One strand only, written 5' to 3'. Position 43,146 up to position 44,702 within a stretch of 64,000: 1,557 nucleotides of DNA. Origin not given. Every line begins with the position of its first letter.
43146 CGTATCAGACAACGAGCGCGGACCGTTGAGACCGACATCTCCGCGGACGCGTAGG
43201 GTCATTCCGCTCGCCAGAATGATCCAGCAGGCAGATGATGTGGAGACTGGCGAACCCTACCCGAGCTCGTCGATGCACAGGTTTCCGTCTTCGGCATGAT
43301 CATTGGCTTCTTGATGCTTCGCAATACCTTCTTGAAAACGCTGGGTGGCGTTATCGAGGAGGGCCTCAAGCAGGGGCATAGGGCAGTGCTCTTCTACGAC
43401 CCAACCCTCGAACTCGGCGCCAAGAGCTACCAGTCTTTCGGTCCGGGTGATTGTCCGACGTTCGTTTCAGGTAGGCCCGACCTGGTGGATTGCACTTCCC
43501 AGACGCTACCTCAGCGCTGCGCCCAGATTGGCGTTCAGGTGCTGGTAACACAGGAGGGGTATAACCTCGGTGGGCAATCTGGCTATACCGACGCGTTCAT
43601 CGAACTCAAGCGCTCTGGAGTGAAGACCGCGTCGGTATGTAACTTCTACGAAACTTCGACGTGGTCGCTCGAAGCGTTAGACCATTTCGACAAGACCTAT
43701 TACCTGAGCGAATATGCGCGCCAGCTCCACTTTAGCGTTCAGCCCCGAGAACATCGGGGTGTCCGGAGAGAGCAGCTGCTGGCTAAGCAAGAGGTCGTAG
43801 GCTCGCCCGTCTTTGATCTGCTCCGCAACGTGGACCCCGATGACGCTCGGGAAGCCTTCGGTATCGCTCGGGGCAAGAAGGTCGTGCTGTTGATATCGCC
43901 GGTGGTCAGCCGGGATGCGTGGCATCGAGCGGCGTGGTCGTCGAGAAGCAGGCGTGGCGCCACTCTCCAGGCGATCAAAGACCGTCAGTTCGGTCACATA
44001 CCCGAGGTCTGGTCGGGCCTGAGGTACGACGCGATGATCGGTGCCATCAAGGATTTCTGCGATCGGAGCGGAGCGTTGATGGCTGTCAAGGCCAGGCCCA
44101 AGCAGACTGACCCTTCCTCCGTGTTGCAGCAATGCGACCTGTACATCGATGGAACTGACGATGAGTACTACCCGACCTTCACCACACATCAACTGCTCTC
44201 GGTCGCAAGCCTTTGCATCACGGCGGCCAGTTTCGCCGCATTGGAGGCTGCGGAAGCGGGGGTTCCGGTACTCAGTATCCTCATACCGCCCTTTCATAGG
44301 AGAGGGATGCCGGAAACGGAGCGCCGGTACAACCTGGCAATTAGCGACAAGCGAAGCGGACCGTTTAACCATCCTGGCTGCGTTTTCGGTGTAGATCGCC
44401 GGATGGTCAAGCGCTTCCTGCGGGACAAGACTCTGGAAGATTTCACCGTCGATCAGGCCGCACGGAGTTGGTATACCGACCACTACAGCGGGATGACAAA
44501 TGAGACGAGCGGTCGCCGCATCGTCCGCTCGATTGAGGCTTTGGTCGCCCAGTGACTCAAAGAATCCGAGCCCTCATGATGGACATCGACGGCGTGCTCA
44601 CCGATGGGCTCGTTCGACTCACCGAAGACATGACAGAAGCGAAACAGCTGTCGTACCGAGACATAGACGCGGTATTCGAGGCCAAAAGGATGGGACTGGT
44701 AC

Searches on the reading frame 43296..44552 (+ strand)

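Call 8: search_protein_families(library=pfam, proteins=[window:43296-44552:+], max_evalue=0.001)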
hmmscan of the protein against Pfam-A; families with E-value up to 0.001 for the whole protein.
window:43296-44552:+ (419 aa): 0 families

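Call 72: search_protein_families(library=pfam, proteins=[window:43296-44552:+], max_evalue=10)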
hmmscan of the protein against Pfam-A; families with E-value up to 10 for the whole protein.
window:43296-44552:+ (419 aa): 1 family
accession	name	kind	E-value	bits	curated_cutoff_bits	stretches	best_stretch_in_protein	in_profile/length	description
PF20471.4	DUF6716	-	0.064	12.7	27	1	298-327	253-282/342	Putative glycosyltransferase (DUF6716)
